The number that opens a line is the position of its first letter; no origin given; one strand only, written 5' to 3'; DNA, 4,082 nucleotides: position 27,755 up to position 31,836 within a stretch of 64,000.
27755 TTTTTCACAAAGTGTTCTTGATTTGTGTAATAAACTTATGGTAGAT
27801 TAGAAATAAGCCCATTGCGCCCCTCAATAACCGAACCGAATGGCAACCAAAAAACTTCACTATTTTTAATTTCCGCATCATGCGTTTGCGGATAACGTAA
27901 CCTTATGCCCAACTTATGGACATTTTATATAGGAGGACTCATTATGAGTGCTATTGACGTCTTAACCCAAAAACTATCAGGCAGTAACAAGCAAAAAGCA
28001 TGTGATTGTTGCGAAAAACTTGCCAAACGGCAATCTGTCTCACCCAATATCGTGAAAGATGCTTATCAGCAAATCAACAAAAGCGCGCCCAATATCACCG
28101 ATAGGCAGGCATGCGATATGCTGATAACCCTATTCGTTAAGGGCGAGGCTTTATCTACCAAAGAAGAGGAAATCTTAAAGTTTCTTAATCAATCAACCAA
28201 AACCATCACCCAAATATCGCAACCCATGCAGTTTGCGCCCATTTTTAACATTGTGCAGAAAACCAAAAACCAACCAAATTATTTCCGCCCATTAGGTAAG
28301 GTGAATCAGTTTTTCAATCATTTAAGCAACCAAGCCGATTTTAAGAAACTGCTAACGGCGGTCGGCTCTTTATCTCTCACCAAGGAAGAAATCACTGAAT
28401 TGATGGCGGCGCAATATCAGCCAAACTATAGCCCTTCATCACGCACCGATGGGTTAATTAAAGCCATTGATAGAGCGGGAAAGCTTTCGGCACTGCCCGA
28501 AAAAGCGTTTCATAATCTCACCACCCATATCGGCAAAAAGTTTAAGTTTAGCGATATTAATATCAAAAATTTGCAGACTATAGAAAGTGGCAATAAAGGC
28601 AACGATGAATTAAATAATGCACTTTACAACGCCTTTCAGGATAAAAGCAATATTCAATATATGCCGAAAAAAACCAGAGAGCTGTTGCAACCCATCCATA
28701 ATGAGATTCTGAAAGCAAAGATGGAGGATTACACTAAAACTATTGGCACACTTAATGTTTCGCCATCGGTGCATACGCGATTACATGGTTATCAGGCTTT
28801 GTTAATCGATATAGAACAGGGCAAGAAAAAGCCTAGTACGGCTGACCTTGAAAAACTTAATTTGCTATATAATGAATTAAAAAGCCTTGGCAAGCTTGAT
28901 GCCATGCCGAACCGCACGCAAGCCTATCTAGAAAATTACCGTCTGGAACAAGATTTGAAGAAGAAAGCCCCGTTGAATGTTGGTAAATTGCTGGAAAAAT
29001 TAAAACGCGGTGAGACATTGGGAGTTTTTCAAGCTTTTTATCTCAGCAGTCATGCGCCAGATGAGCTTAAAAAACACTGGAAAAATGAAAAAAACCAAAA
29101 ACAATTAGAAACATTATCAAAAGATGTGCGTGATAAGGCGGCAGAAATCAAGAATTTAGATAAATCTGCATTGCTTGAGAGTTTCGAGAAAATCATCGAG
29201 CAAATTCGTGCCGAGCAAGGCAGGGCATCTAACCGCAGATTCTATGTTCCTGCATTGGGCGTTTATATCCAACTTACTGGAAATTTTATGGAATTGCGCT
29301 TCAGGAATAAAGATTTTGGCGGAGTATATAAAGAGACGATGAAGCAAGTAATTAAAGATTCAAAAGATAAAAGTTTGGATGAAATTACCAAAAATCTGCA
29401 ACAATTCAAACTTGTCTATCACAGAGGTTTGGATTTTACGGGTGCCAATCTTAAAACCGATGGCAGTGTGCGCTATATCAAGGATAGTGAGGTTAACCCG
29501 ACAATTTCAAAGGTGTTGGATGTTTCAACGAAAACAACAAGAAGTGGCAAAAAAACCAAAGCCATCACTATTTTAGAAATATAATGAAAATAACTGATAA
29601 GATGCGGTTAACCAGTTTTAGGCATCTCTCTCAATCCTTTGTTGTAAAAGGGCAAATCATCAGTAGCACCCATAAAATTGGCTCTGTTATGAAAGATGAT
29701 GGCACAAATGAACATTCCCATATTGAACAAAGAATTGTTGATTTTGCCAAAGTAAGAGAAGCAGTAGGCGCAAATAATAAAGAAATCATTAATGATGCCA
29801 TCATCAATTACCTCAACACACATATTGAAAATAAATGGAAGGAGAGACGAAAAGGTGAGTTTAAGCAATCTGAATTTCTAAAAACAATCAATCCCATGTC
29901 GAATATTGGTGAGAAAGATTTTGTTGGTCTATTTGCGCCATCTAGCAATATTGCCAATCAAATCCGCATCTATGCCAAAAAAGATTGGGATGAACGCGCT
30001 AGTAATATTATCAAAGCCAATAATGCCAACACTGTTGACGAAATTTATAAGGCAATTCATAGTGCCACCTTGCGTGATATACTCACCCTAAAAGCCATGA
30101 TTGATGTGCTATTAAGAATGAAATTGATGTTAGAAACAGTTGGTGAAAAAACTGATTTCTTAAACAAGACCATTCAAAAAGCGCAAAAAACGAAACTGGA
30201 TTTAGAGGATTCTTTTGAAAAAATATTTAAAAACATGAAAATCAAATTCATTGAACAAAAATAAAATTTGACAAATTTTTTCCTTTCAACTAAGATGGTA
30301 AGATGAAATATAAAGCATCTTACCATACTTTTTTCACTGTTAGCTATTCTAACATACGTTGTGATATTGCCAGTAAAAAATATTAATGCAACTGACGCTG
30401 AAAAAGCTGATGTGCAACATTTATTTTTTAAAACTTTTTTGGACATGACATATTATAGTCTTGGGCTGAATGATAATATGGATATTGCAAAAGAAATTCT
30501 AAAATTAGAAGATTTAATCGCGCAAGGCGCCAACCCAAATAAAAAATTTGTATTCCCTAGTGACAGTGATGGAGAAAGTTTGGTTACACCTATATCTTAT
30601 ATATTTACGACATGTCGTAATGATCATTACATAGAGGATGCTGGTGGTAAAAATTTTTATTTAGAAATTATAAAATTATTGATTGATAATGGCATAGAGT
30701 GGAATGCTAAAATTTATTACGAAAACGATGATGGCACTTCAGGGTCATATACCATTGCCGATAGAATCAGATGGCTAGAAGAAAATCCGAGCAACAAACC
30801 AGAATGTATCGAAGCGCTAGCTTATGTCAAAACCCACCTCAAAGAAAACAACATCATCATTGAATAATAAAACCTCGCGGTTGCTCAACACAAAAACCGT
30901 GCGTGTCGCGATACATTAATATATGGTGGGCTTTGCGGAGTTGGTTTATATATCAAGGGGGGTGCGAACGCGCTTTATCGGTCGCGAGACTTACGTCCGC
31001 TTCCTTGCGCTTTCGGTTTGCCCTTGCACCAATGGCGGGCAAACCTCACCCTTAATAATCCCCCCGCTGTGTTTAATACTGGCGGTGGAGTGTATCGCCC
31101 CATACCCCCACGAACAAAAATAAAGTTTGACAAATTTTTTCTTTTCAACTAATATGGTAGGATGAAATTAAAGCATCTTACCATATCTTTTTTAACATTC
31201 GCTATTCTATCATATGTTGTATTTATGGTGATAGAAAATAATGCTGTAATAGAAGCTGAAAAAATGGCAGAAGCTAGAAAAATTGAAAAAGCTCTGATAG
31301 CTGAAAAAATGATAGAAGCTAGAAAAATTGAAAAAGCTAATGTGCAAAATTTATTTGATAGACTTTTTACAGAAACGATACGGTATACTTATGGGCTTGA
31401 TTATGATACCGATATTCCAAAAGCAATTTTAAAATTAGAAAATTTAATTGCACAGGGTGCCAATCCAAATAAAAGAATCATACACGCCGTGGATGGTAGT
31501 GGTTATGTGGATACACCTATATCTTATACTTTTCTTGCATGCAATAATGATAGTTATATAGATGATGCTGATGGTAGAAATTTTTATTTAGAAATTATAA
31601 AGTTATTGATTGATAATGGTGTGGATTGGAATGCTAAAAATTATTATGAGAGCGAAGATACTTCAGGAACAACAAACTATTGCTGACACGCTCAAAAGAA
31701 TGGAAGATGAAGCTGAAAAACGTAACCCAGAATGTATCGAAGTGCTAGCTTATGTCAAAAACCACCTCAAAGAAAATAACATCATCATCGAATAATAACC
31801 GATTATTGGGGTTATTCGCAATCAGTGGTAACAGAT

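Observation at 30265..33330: Tandem array of four paralogous secreted mini-ankyrin proteins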

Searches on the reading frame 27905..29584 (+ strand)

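Call 3: search_protein_families(library=pfam, proteins=[window:27905-29584:+], max_evalue=1)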
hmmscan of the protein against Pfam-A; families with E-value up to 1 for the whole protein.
window:27905-29584:+ (559 aa): 3 families
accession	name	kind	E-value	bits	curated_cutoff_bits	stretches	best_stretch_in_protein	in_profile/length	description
PF14786.12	Death_2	-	0.014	15.7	25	1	23-98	61-131/146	Tube Death domain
PF12896.12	ANAPC4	-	0.37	10.7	23.1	1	370-445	71-146/203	Anaphase-promoting complex, cyclosome, subunit 4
PF09824.15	ArsR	-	0.71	10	28.6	0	68-114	91-137/159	ArsR transcriptional regulator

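Call 92: search_protein_families(library=padloc, proteins=[window:27905-29584:+], max_evalue=0.01)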
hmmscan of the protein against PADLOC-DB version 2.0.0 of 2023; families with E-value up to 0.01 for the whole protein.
window:27905-29584:+ (559 aa): 0 families

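Call 93: search_protein_families(library=phrogs, proteins=[window:27905-29584:+], max_evalue=0.01)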
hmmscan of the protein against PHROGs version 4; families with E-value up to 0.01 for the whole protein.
window:27905-29584:+ (559 aa): 0 families

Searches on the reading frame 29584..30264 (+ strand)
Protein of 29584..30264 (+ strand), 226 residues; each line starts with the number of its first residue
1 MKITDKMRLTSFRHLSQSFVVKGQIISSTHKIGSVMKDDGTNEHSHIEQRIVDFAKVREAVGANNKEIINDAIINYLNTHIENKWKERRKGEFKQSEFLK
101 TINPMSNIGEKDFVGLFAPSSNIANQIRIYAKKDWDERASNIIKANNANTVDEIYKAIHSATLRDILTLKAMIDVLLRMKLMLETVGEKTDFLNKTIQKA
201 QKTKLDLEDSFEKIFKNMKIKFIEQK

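Call 3: search_protein_families(library=pfam, proteins=[window:29584-30264:+], max_evalue=1)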
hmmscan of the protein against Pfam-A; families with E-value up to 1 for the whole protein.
window:29584-30264:+ (226 aa): 2 families
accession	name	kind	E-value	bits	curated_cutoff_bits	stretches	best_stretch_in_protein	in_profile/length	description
PF01551.29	Peptidase_M23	-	0.012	16.2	28.7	1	8-50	45-88/96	Peptidase family M23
PF16523.10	betaPIX_CC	-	0.064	13.6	26.8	1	166-219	24-77/85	betaPIX coiled coil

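Call 92: search_protein_families(library=padloc, proteins=[window:29584-30264:+], max_evalue=0.01)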
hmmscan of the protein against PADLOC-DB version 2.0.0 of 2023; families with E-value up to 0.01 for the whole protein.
window:29584-30264:+ (226 aa): 0 families

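Call 93: search_protein_families(library=phrogs, proteins=[window:29584-30264:+], max_evalue=0.01)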
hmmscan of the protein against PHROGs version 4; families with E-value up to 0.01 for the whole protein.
window:29584-30264:+ (226 aa): 1 family
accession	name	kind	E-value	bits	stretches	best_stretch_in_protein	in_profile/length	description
phrog_3021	-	unknown function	0.0095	16.7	0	50-174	105-224/236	-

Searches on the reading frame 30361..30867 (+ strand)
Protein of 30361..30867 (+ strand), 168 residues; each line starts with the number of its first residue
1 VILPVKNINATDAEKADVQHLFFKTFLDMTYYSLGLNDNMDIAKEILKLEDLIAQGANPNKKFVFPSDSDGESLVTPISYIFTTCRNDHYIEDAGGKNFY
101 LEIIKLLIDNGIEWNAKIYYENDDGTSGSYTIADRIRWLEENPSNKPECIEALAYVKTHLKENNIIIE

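Call 3: search_protein_families(library=pfam, proteins=[window:30361-30867:+], max_evalue=1)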
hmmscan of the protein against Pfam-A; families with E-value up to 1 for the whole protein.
window:30361-30867:+ (168 aa): 1 family
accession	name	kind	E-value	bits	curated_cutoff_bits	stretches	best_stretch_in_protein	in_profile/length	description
PF00023.36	Ank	-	0.053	14.3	21.1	0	100-117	14-31/33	Ankyrin repeat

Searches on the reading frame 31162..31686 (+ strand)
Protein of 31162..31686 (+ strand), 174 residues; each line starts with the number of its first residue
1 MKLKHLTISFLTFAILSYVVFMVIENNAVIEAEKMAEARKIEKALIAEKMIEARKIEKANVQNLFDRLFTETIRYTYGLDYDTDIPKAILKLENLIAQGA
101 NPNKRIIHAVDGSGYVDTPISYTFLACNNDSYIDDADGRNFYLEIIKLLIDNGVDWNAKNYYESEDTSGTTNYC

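Call 3: search_protein_families(library=pfam, proteins=[window:31162-31686:+], max_evalue=1)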
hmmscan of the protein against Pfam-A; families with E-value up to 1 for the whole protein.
window:31162-31686:+ (174 aa): 3 families
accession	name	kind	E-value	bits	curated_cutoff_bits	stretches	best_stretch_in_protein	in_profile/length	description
PF00023.36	Ank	-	0.0018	18.9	21.1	1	142-160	14-32/33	Ankyrin repeat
PF02847.23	MA3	-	0.0024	18.3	23.2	1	2-98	24-105/113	MA3 domain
PF13637.12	Ank_4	-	0.034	15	22.7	1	142-161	9-28/50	Ankyrin repeats (many copies)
